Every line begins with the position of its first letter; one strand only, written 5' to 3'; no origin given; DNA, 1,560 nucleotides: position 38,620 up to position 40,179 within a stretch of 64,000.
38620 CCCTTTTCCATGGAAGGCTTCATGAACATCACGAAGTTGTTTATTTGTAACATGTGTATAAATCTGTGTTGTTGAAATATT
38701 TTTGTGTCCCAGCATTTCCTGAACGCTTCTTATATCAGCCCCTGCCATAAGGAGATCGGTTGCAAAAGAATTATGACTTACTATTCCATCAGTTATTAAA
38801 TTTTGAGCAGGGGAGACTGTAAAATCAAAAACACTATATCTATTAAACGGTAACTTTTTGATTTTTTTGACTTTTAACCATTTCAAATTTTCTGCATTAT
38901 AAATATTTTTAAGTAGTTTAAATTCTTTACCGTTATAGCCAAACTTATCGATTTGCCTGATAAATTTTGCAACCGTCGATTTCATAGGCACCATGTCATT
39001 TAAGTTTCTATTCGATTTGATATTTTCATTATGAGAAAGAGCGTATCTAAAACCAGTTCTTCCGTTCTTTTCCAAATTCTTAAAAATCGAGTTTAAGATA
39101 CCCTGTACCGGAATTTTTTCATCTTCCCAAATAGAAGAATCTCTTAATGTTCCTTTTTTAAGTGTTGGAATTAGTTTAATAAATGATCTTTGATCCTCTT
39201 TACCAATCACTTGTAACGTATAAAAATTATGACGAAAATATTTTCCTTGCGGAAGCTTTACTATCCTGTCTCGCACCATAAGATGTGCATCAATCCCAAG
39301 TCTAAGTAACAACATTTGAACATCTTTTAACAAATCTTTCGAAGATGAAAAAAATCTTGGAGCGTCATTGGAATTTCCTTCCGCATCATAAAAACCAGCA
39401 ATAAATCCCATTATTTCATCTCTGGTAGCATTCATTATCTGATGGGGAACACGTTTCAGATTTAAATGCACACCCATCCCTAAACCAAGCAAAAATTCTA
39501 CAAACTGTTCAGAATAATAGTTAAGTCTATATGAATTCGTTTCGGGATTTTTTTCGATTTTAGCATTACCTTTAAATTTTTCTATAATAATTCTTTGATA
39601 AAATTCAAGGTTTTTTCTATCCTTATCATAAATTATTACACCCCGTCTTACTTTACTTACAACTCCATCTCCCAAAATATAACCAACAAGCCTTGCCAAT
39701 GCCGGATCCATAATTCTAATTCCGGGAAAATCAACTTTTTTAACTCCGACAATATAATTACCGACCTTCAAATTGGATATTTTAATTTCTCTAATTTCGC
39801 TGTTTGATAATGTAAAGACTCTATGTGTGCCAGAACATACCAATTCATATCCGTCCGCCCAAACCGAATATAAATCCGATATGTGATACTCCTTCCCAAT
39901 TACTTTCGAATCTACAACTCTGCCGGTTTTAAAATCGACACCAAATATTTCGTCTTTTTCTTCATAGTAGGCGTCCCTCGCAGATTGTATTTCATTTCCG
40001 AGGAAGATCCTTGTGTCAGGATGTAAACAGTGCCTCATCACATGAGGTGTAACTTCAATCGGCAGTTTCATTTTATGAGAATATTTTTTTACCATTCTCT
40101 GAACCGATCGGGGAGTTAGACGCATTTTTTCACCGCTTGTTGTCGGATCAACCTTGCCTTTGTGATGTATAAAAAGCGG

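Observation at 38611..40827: Intein with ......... endonuclease inserted in the catalytic HxxRH|SFAT box of an XerC/XerD-family tyrosine recombinase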

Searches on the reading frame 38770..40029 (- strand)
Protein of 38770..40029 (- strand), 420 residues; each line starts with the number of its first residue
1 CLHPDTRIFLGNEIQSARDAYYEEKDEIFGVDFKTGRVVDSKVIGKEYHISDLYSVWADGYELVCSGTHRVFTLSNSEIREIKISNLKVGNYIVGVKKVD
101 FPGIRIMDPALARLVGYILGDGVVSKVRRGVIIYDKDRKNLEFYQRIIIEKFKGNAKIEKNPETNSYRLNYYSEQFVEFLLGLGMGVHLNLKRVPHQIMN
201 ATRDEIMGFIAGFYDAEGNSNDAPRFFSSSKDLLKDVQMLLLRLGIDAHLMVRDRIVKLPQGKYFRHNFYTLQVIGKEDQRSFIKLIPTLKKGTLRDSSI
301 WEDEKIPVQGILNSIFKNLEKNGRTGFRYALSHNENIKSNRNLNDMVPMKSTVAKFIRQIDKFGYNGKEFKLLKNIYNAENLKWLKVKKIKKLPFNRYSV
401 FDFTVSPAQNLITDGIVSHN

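Call 4: search_protein_families(library=pfam, proteins=[window:38770-40029:-], max_evalue=0.1)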
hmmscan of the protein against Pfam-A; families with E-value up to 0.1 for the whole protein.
seq(420 aa): 2 families
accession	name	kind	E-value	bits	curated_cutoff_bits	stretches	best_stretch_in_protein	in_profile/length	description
PF14528.11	LAGLIDADG_3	-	2.6e-19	69.7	22.5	2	205-287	2-81/82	LAGLIDADG-like domain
PF14890.11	Intein_splicing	-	1.4e-14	54.6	35.8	1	13-420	7-155/155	Intein splicing domain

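Call 5: search_protein_families(library=ncbifam, proteins=[window:38770-40029:-], max_evalue=0.1)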
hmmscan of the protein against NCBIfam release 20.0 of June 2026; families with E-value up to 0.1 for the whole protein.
seq(420 aa): 8 families
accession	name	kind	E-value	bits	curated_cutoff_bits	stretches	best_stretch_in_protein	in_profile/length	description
NF005852.0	PRK07773.1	equivalog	7.7e-16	57.5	780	1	1-288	398-695/886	replicative DNA helicase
NF011491.0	PRK14898.1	equivalog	8.5e-12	43.9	783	1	99-420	233-543/860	DNA-directed RNA polymerase subunit A''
NF006207.0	PRK08332.1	equivalog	2.5e-11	41.6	2400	1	59-250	955-1143/1684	vitamin B12-dependent ribonucleotide reductase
NF038162.1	RtcB_rel_intein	exception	0.00014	20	1150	1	109-420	238-578/961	intein-containing RtcB family protein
TIGR01445.1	intein_Nterm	domain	0.0026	18.7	24.5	1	1-73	1-83/83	intein N-terminal splicing region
TIGR01443.1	intein_Cterm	domain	0.014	15.6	15.6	1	400-420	2-23/24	intein C-terminal splicing region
NF038098.1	GyrA_w_intein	exception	0.027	12.3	1850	1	58-253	180-389/1232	intein-containing DNA gyrase subunit A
NF038136.1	rSAM_Rv_intein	exception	0.029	13.2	700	0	1-73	76-150/574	intein-containing Rv2578c family radical SAM protein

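Call 24: search_solved_structures(query=window:38770-40029:-, max_evalue=0.01, show_alignments=2)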
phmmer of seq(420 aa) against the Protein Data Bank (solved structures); distinct sequences matched with E-value up to 0.01: 4.
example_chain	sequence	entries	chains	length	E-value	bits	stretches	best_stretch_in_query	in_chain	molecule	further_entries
1dq3_A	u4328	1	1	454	4.9e-07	32.3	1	56-255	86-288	ENDONUCLEASE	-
5o9i_A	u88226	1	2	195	1.4e-06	30.8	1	47-99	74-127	Transcription initiation factor IIB,Transcription initiation factor IIB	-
5o9j_A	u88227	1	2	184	0.00022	23.6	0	47-99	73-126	Transcription initiation factor IIB,Transcription initiation factor IIB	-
2cw7_A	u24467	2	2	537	0.00065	22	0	106-251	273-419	Endonuclease PI-PkoII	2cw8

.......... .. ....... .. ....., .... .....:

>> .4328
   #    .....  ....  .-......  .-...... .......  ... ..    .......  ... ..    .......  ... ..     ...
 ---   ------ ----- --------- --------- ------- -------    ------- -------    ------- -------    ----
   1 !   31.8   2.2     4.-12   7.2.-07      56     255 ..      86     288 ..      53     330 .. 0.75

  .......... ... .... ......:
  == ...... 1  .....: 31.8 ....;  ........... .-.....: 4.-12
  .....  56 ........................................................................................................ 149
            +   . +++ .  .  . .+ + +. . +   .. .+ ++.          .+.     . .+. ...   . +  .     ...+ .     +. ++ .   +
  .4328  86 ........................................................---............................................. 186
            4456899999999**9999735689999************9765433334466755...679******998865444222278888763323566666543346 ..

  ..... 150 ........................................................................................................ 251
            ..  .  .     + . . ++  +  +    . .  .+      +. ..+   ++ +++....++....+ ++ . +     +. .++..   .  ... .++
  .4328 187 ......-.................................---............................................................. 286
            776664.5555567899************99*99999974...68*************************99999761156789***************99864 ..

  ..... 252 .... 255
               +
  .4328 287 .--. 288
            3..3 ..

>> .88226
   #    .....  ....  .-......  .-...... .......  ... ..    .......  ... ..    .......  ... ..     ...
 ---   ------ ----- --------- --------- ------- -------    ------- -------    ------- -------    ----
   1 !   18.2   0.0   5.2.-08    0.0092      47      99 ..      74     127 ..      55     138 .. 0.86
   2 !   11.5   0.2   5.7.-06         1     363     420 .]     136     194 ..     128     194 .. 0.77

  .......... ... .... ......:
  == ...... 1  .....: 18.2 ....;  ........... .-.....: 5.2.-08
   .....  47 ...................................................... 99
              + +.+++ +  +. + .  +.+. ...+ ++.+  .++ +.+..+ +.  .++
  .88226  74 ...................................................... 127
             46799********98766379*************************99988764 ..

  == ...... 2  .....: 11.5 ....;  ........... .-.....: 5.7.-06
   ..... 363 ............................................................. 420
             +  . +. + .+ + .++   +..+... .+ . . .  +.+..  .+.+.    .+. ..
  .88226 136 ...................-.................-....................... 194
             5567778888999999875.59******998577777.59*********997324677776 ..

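Call 39: search_protein_representatives(protein=window:38770-40029:-)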
Query: 420 residues. Proteins with E-value up to 0.001 (for the whole library): 1744; up to 1e-10: 223; up to 1e-30: 28. The best 150 are listed.
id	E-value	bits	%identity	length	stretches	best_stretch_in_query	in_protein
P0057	3.5e-131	454.4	53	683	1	1-420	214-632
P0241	8.8e-129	446.5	53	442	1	35-420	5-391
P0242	8.7e-99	347.7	43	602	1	1-420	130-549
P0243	1.1e-98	347.3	43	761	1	1-420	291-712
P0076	3.7e-88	312.7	43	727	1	1-420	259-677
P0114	4.5e-88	312.4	42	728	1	1-420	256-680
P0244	9.3e-83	294.9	40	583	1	1-420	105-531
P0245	1.9e-80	287.3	40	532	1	1-420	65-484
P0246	2.4e-77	277.1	36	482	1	1-420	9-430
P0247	2.8e-77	276.9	38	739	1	1-420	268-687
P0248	1.7e-76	274.3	39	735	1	1-420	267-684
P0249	1.4e-75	271.2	38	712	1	1-420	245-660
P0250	2.0e-74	267.5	39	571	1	1-420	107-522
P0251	5.8e-73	262.7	37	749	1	1-420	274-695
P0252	6.7e-72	259.2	42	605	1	1-420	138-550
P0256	2.3e-60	221.2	37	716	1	1-420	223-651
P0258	4.4e-49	184.0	35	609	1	28-420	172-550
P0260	7.4e-46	173.4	34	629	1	1-420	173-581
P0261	3.6e-45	171.1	35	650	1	1-420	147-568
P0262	2.2e-42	162.0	33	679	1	1-420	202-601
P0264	4.6e-36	141.1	34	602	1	1-420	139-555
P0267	9.7e-27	110.4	34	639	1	49-420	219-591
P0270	3.3e-24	102.1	29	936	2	109-420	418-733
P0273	1.4e-23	100.0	31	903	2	101-420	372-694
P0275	6.5e-22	94.5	28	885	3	61-219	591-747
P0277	5.6e-21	91.5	27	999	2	60-251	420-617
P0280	6.3e-20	88.0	26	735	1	62-420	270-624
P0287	3.0e-19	85.8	31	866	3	61-248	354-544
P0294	2.7e-18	82.6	26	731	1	1-419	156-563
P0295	3.0e-18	82.5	28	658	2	111-420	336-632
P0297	4.1e-18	82.0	29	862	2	85-420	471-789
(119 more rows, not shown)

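Call 41: search_protein_families(library=pfam, proteins=[P0267, P0270, P0273, P0275, P0277, P0280, P0287, P0294, P0295, P0297], max_evalue=0.00001)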
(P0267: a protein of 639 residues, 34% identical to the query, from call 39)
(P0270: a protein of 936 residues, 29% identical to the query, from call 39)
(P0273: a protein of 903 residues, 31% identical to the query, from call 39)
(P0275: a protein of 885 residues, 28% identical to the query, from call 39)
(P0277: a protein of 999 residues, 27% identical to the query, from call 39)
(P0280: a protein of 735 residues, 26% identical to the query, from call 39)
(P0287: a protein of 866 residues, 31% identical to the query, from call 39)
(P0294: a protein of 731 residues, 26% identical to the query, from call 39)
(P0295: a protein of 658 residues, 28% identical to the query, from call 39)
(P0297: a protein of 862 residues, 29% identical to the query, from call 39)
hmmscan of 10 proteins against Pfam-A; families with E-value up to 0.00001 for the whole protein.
P0267 (639 aa): 3 families
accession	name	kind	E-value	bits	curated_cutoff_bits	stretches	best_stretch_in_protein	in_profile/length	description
PF14528.11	LAGLIDADG_3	-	4.2e-12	46.6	22.5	1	390-433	4-55/82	LAGLIDADG-like domain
PF14890.11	Intein_splicing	-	9.3e-09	35.7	35.8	1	210-591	35-155/155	Intein splicing domain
PF00589.27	Phage_integrase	-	1.7e-08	34.9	27.1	0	594-627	137-170/172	Phage integrase family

P0270 (936 aa): 2 families
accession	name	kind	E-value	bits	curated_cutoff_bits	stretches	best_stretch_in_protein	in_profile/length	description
PF14890.11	Intein_splicing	-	8.8e-25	87.8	35.8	1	222-733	2-155/155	Intein splicing domain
PF14528.11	LAGLIDADG_3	-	4.3e-24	85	22.5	1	519-595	3-82/82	LAGLIDADG-like domain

P0273 (903 aa): 2 families
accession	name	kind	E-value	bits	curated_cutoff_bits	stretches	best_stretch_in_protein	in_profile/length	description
PF14890.11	Intein_splicing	-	3.3e-28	98.9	35.8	1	186-694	2-155/155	Intein splicing domain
PF14528.11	LAGLIDADG_3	-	3e-19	69.5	22.5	1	479-557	2-82/82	LAGLIDADG-like domain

P0275 (885 aa): 3 families
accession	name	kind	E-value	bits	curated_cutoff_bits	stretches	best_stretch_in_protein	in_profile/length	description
PF14528.11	LAGLIDADG_3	-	5.5e-43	145.6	22.5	2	734-828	3-80/82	LAGLIDADG-like domain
PF08423.17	Rad51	-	1.8e-35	122.8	22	2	436-532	34-130/244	Rad51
PF14890.11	Intein_splicing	-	2.5e-31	109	35.8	2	79-438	40-155/155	Intein splicing domain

P0277 (999 aa): 4 families
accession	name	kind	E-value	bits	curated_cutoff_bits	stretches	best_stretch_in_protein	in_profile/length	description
PF14890.11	Intein_splicing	-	2.1e-24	86.5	35.8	1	388-796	23-155/155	Intein splicing domain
PF02310.24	B12-binding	-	1.1e-14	54.7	32.1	1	13-126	10-120/121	B12 binding domain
PF14528.11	LAGLIDADG_3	-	1.3e-14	54.7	22.5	1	571-650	6-82/82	LAGLIDADG-like domain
PF04055.27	Radical_SAM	-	3.2e-12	47.4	29.5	1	243-369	3-116/166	Radical SAM superfamily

P0280 (735 aa): 5 families
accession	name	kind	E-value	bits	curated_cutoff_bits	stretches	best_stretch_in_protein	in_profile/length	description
PF08423.17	Rad51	-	7.1e-88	294.4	22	2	78-214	1-137/244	Rad51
PF14528.11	LAGLIDADG_3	-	9.5e-28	96.7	22.5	2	408-489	1-82/82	LAGLIDADG-like domain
PF14890.11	Intein_splicing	-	3.5e-22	79.3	35.8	1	259-624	48-155/155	Intein splicing domain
PF14520.12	HHH_5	-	1.3e-13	51.7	27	1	9-62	4-57/57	Helix-hairpin-helix domain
PF00154.27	RecA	-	2.2e-10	40.9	27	1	79-211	27-143/262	recA bacterial DNA recombination protein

P0287 (866 aa): 3 families
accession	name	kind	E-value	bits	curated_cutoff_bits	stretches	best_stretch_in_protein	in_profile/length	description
PF14528.11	LAGLIDADG_3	-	9.1e-25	87.2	22.5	1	501-577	3-82/82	LAGLIDADG-like domain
PF14890.11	Intein_splicing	-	9.7e-24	84.4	35.8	1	208-647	1-155/155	Intein splicing domain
PF01381.28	HTH_3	-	1.9e-06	28.2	23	1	329-378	1-50/55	Helix-turn-helix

P0294 (731 aa): 3 families
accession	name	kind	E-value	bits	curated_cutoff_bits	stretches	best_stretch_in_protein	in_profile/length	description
PF03464.20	eRF1_2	-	5.3e-22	79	27.1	1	564-652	41-132/133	eRF1 domain 2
PF14528.11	LAGLIDADG_3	-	9.8e-21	74.3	22.5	2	360-436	5-81/82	LAGLIDADG-like domain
PF14890.11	Intein_splicing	-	1.1e-14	54.9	35.8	1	164-564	2-155/155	Intein splicing domain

P0295 (658 aa): 4 families
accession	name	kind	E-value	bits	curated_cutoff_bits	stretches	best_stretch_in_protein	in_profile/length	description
PF14528.11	LAGLIDADG_3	-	6.8e-21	74.8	22.5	1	430-501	2-82/82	LAGLIDADG-like domain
PF14890.11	Intein_splicing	-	1.5e-20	74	35.8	1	181-632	46-155/155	Intein splicing domain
PF02272.25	DHHA1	-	6.4e-07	30.2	25.9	1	76-133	18-75/102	DHHA1 domain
PF01381.28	HTH_3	-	1.1e-06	29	23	1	259-312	1-54/55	Helix-turn-helix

P0297 (862 aa): 7 families
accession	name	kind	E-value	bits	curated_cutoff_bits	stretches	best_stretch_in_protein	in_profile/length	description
PF14528.11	LAGLIDADG_3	-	8.8e-31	106.4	22.5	2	588-670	3-82/82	LAGLIDADG-like domain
PF00383.29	dCMP_cyt_deam_1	-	2.2e-18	66.5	25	2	224-288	2-69/102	Cytidine and deoxycytidylate deaminase zinc-binding region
PF14890.11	Intein_splicing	-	1.3e-16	61.2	35.8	1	328-789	25-155/155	Intein splicing domain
PF03161.18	LAGLIDADG_2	-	1.8e-16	61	25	1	39-200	4-167/168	LAGLIDADG DNA endonuclease family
PF14437.12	MafB19-deam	-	3.8e-13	50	27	1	790-837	57-106/142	MafB19-like deaminase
PF13443.12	HTH_26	-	1.3e-09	38.6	22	1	424-476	1-55/63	Cro/C1-type HTH DNA-binding domain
PF01381.28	HTH_3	-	2.9e-08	34.1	23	1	425-475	1-52/55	Helix-turn-helix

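Call 50: find_related_loci(query=A3, collection=genome_contigs, flank=3000)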
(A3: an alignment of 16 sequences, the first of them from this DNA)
Query A3 (420 aa) in genome_contigs; peptide patterns used: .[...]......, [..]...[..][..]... (x = any residue, [..] = any of these).
466 stretches matched a pattern; 96 encode a relative of the query (tblastn E <= 1e-3); the best 80 are kept; 79 distinct loci.
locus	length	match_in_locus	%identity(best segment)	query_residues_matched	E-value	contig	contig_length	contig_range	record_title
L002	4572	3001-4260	68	1-420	0e+0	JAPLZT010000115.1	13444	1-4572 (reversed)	MAG: Candidatus Woesebacteria bacterium isolate LacPavin_0920_WC90_MAG_37_8 LacPavin_0920_WC90_scaffold_1931111, whole g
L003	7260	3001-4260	64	1-420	0e+0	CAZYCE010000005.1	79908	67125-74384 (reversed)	MAG TPA_asm: uncultured Gammaproteobacteria bacterium isolate binchicken_co220_61 genome assembly, contig: NODE_118_leng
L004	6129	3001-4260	64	1-420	0e+0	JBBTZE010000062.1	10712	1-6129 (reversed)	MAG: Patescibacteria group bacterium isolate H51-bin069_1 H51_bin069_1_000000000062, whole genome shotgun sequence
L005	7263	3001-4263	62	1-420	5e-180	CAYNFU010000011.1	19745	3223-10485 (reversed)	MAG TPA_asm: uncultured Gammaproteobacteria bacterium isolate SRP050083_co2_220 genome assembly, contig: NODE_1867_lengt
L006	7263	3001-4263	63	1-420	3e-170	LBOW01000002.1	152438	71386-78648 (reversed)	MAG: Candidatus Woesebacteria bacterium GW2011_GWB1_33_22 UR35_C0002, whole genome shotgun sequence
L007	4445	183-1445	60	1-420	6e-172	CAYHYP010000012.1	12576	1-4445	MAG TPA_asm: uncultured Gammaproteobacteria bacterium isolate ERP119705_co16_27 genome assembly, contig: NODE_4009_lengt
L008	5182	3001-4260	56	1-420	2e-164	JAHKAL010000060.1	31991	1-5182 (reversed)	MAG: Patescibacteria group bacterium isolate Undefined_mixed_planktonic.mb.4 Undefined_mixed_pla.mb.4_k141_1080910, whol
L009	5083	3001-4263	62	1-420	5e-175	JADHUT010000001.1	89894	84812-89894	MAG: Candidatus Microgenomates bacterium isolate BS150m-G53 BS-150m-C157, whole genome shotgun sequence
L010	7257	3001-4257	55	1-420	2e-144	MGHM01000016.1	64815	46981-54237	MAG: Candidatus Woesebacteria bacterium RIFCSPLOWO2_01_FULL_44_24b rifcsplowo2_01_scaffold_423, whole genome shotgun seq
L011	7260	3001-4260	48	1-420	3e-137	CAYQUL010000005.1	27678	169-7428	MAG TPA_asm: uncultured Gammaproteobacteria bacterium isolate SRP342105_co1_495 genome assembly, contig: NODE_2240_lengt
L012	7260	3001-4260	45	1-420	4e-112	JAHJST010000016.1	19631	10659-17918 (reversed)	MAG: Patescibacteria group bacterium isolate OS_PC_MetaG.mb.27 OS_PC_MetaG.mb.27_k141_504951, whole genome shotgun seque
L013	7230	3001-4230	45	1-420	3e-112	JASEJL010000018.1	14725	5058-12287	MAG: Patescibacteria group bacterium isolate Yes71-31 NODE_899_length_14725_cov_31.039127, whole genome shotgun sequence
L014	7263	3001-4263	43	1-420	9e-107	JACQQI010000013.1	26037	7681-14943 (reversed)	MAG: Candidatus Nealsonbacteria bacterium isolate NC_groundwater_1329_Ag_S-0.2um_51_38 S_p2_S4_coassembly_k141_1545166,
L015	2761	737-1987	46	1-420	1e-109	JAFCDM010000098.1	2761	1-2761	Candidatus Pacearchaeota archaeon isolate Meg19_1012_Bin_465 Meg19_1012_Bin_465_scaffold_229928, whole genome shotgun se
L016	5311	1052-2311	41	1-420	4e-105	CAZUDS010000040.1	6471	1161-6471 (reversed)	MAG TPA_asm: uncultured Candidatus Saccharibacteria bacterium isolate binchicken_co247_5 genome assembly, contig: NODE_8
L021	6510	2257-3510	44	1-420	1e-100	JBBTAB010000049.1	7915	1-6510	MAG: Nanoarchaeota archaeon isolate H43-bin082_1 H43_bin082_1_000000000049, whole genome shotgun sequence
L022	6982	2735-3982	42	1-420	6e-100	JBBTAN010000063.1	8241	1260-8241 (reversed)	MAG: Nanoarchaeota archaeon isolate H43-bin069_1 H43_bin069_1_000000000063, whole genome shotgun sequence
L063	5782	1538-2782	36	1-420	2e-75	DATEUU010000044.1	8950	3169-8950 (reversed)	MAG TPA_asm: archaeon isolate SMAG_U8349 k141_1926447, whole genome shotgun sequence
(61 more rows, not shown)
